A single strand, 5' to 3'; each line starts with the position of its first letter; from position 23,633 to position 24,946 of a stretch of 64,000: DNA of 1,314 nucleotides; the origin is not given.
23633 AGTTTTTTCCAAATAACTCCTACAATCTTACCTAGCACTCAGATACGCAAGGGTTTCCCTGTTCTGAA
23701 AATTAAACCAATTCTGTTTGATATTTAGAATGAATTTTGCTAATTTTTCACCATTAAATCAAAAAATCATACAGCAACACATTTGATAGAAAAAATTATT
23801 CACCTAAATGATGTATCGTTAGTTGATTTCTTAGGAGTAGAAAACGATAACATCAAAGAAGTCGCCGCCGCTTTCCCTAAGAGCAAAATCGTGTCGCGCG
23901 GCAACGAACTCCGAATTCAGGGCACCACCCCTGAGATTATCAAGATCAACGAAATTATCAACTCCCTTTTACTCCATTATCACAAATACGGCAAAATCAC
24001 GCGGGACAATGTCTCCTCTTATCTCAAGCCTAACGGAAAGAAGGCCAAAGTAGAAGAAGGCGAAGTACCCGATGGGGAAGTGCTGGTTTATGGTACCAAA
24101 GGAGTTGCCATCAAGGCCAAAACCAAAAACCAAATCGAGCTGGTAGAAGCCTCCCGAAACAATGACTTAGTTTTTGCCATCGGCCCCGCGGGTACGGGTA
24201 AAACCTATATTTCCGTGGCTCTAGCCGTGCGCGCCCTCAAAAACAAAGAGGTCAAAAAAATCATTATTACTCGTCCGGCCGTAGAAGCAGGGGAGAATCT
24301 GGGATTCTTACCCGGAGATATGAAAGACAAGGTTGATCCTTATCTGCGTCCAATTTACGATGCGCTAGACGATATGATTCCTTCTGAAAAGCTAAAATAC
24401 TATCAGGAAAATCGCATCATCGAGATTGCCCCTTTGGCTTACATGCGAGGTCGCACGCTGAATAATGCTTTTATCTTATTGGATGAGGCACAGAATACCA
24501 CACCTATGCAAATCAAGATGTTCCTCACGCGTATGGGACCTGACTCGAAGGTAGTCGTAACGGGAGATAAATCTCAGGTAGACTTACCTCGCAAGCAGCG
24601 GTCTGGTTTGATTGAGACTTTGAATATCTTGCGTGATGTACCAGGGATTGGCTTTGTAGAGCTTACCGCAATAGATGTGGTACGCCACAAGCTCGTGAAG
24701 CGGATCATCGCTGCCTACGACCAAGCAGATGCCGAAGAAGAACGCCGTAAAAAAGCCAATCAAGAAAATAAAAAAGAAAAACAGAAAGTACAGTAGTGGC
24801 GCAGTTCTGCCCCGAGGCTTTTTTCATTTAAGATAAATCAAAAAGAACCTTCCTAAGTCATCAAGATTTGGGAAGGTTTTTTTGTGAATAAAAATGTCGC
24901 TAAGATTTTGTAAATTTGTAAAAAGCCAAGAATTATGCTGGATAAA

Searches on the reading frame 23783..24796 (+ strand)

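Call 7: search_protein_families(library=pfam, proteins=[window:23783-24796:+], max_evalue=0.001)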
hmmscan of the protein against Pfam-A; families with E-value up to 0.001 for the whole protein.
window:23783-24796:+ (337 aa): 5 families
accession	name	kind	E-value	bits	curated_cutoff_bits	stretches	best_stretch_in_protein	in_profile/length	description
PF02562.22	PhoH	-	6.4e-94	313.6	27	1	110-313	2-205/205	PhoH-like protein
PF13245.12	AAA_19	-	1.4e-08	35.4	25.1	1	117-266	1-129/134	AAA domain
PF13604.12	AAA_30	-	7e-07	29.6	27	1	115-267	4-129/191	AAA domain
PF00580.27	UvrD-helicase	-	3.9e-05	23.9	23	0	229-265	214-250/271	UvrD/REP helicase N-terminal domain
PF01695.23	IstB_IS21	-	0.00053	20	24.1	1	125-154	90-119/238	IstB-like ATP binding protein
